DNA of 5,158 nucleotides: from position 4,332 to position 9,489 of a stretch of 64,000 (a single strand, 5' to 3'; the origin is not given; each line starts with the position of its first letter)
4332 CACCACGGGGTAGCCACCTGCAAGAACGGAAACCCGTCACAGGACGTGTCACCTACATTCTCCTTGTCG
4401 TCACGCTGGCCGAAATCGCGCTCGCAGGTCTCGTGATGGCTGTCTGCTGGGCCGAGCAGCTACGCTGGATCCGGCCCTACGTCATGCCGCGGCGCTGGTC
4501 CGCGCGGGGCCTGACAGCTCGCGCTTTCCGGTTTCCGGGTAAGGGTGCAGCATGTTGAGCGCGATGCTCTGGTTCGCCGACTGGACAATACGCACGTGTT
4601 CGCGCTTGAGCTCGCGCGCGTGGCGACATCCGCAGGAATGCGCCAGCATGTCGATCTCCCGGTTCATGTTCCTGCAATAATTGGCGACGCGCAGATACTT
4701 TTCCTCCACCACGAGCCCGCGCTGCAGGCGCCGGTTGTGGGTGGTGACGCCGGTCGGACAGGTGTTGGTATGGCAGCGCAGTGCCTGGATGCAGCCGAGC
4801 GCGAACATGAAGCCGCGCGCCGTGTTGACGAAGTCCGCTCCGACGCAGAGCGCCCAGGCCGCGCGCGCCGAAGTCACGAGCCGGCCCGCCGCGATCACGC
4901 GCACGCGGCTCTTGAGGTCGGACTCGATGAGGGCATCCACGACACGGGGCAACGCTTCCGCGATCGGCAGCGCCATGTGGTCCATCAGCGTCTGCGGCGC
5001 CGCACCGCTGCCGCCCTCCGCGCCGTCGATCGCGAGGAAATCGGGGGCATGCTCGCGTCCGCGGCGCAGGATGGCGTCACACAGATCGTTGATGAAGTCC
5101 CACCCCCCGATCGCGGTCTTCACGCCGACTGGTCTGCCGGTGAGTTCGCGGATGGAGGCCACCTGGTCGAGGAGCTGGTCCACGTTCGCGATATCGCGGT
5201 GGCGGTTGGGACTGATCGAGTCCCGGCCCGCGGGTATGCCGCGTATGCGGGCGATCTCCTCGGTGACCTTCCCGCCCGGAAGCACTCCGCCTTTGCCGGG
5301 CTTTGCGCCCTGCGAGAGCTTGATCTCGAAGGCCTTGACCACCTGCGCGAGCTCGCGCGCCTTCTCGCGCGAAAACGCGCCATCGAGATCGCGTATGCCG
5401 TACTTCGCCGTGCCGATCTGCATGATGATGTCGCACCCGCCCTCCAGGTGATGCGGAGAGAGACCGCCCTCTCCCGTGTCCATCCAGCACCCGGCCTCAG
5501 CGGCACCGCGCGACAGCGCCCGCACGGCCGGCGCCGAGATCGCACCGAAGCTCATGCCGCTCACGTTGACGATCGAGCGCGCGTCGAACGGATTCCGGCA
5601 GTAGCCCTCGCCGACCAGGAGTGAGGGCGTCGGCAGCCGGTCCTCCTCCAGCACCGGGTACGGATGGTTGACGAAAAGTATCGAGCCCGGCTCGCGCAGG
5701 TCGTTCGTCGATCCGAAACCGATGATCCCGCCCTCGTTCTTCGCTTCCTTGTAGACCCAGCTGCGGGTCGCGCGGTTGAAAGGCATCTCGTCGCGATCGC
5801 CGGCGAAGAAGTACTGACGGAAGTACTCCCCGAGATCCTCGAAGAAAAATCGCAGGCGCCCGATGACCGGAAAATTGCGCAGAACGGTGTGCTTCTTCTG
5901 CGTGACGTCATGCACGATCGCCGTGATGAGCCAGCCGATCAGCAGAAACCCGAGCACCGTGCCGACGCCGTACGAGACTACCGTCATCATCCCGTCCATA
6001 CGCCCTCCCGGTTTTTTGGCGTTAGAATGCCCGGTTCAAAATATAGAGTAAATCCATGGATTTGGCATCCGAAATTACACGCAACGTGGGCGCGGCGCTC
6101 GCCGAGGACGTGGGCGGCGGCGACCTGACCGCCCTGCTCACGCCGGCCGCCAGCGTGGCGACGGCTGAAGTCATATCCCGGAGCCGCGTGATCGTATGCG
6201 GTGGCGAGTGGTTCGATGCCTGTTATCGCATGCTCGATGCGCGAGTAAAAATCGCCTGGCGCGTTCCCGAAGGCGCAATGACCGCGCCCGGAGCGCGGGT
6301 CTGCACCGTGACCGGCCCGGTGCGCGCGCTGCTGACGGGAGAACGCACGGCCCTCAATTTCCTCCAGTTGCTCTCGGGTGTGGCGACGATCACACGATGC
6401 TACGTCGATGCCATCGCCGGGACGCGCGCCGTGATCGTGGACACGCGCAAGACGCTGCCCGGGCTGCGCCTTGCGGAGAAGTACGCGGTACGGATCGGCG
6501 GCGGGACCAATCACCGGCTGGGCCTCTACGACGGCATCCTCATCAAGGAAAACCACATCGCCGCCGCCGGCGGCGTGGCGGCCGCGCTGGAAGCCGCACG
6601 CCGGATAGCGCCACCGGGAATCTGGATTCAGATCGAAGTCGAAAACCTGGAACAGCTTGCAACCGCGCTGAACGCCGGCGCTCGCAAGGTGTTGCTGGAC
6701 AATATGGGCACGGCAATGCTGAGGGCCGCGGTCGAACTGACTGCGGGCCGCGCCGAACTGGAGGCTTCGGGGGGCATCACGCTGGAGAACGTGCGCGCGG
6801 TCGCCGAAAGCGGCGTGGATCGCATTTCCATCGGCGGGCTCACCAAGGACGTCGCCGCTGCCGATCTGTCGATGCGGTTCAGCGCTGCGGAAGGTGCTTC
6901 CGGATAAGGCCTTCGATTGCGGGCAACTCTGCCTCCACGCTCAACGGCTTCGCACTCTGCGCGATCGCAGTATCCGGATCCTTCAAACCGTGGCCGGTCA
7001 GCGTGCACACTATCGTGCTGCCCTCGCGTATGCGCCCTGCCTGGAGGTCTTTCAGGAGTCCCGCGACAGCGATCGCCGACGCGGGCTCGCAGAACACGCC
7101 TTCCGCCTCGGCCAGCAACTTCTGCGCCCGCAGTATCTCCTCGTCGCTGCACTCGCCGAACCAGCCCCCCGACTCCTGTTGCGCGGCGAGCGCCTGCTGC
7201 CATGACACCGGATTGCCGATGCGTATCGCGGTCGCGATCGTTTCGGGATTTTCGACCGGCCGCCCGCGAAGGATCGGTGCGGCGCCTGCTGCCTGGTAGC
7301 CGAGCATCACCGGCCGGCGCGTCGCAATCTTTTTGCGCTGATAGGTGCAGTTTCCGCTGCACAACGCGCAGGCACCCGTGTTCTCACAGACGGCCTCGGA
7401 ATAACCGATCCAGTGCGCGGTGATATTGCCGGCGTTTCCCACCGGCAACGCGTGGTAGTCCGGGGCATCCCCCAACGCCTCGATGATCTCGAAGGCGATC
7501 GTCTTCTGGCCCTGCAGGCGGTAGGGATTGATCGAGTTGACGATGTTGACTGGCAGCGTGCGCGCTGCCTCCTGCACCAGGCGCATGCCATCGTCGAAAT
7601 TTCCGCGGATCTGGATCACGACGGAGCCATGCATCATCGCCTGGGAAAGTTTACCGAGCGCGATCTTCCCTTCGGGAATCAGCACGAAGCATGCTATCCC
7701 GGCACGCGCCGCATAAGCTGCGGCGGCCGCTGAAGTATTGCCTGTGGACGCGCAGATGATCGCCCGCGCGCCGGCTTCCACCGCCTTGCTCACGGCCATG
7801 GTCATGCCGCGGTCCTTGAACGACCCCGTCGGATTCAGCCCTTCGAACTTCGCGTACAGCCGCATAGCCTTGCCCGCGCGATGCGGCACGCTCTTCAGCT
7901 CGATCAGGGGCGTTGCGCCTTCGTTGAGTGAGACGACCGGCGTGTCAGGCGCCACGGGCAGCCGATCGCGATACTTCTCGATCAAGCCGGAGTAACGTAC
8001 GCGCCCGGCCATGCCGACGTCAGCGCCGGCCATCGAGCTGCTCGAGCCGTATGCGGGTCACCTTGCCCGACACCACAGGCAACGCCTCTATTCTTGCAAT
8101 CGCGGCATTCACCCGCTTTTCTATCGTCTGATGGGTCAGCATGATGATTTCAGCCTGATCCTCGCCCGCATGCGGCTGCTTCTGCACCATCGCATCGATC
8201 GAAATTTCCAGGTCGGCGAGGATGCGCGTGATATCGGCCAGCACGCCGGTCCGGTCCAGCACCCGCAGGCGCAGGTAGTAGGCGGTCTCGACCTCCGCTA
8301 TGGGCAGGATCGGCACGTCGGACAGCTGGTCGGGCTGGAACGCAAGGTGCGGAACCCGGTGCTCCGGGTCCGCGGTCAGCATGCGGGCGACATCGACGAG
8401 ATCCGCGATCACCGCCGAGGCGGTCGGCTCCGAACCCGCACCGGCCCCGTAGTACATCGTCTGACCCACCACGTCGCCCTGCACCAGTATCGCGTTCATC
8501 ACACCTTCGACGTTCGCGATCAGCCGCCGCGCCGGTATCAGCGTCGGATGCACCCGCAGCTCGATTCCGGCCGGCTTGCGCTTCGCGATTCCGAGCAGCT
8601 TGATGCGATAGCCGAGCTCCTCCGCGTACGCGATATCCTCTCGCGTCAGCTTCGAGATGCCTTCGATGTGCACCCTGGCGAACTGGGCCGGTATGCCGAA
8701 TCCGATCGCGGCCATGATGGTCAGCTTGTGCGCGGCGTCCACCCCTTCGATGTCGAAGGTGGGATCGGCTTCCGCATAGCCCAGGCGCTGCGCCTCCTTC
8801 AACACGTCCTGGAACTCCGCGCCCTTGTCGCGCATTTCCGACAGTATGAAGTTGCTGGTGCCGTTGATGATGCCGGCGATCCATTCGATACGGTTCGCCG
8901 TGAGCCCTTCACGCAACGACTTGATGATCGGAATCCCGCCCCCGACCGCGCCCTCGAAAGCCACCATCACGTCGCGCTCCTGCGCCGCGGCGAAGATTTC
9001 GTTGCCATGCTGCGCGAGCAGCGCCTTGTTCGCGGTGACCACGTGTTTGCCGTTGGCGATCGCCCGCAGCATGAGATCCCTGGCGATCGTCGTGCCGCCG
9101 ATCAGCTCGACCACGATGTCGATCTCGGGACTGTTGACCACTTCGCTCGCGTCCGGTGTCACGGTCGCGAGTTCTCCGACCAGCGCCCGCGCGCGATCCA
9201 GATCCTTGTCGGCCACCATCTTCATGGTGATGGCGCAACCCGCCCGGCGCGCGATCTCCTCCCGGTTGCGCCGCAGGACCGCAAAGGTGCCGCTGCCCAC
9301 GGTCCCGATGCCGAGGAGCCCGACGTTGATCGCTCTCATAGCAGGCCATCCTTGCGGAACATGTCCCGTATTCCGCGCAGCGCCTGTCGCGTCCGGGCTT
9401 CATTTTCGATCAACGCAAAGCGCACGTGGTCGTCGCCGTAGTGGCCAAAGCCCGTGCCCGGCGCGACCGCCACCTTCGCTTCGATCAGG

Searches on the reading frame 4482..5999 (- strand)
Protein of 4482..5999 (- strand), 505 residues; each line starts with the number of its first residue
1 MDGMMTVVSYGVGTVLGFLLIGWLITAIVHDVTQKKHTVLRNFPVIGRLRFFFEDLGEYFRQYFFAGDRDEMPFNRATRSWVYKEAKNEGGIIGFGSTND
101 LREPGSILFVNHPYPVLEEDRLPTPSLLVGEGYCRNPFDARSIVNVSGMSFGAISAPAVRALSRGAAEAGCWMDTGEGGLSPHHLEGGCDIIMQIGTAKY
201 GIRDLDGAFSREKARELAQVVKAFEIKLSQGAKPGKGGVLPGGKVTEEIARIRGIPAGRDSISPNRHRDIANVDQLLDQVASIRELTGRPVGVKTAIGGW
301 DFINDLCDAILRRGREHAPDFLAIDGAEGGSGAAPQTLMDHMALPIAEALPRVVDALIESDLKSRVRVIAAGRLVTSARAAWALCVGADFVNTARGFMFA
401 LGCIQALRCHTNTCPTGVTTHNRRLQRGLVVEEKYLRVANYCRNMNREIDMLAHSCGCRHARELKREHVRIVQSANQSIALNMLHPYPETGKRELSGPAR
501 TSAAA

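Call 40: search_protein_families(library=pfam, proteins=[window:4482-5999:-], max_evalue=0.001)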
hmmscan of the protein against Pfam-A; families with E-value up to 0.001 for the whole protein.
window:4482-5999:- (505 aa): 2 families
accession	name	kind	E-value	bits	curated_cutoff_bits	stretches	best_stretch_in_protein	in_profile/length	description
PF01645.23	Glu_synthase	-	1.8e-88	297.7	20.4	1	134-458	59-368/369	Conserved region in glutamate synthase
PF01070.24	FMN_dh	-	0.00071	19.2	24.9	0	347-403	260-311/350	FMN-dependent dehydrogenase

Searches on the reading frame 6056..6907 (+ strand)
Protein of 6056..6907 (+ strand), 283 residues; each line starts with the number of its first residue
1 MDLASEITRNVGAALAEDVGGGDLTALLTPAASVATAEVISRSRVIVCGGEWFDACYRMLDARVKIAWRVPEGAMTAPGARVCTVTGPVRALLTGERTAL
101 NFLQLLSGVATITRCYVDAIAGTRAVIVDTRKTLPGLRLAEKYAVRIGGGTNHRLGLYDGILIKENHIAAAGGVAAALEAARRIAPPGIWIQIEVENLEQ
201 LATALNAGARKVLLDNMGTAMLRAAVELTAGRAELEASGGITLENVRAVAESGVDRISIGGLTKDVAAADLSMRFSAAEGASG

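Call 40: search_protein_families(library=pfam, proteins=[window:6056-6907:+], max_evalue=0.001)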
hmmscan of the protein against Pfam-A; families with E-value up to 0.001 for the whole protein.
window:6056-6907:+ (283 aa): 3 families
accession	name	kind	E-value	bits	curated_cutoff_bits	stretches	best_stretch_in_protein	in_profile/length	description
PF01729.25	QRPTase_C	-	1.7e-55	187.8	23.1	1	109-274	1-169/169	Quinolinate phosphoribosyl transferase, C-terminal domain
PF02749.22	QRPTase_N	-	1.3e-18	67.4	27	1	23-107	1-82/82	Quinolinate phosphoribosyl transferase, N-terminal domain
PF02581.23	TMP-TENI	-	0.00034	20.5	27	0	215-259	134-176/180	Thiamine monophosphate synthase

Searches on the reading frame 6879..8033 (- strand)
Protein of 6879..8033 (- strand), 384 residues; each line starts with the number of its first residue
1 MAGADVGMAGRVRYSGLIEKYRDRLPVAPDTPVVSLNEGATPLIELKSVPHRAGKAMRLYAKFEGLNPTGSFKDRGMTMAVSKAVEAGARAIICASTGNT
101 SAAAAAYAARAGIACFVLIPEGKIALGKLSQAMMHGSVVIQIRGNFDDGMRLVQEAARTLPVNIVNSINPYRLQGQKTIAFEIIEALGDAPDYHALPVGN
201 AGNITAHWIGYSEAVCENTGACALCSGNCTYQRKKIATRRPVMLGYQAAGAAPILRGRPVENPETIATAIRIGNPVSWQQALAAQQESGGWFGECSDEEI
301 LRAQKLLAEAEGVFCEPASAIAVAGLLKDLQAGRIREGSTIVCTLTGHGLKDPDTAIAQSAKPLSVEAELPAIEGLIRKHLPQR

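Call 40: search_protein_families(library=pfam, proteins=[window:6879-8033:-], max_evalue=0.001)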
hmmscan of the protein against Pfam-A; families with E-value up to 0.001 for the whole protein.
window:6879-8033:- (384 aa): 1 family
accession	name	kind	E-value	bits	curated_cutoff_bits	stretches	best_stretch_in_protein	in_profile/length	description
PF00291.31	PALP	-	1.3e-67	228.7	35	1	34-347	1-295/295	Pyridoxal-phosphate dependent enzyme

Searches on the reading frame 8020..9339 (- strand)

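Call 40: search_protein_families(library=pfam, proteins=[window:8020-9339:-], max_evalue=0.001)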
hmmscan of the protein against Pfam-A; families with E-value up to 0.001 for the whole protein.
window:8020-9339:- (439 aa): 5 families
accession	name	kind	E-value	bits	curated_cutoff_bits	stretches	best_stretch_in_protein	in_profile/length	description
PF00742.24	Homoserine_dh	-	4.1e-67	225.8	22.9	1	137-315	1-173/173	Homoserine dehydrogenase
PF03447.22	NAD_binding_3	-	6e-21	75.8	24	1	10-129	1-116/116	Homoserine dehydrogenase, NAD binding domain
PF01842.31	ACT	-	3.1e-12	46.5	27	1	354-421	1-65/66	ACT domain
PF22629.2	ACT_AHAS_ss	-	0.00023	21.7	27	1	356-423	1-65/67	AHAS small subunit-like ACT domain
PF01408.29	GFO_IDH_MocA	-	0.00044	21.4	24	1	4-127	1-117/120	Oxidoreductase family, NAD-binding Rossmann fold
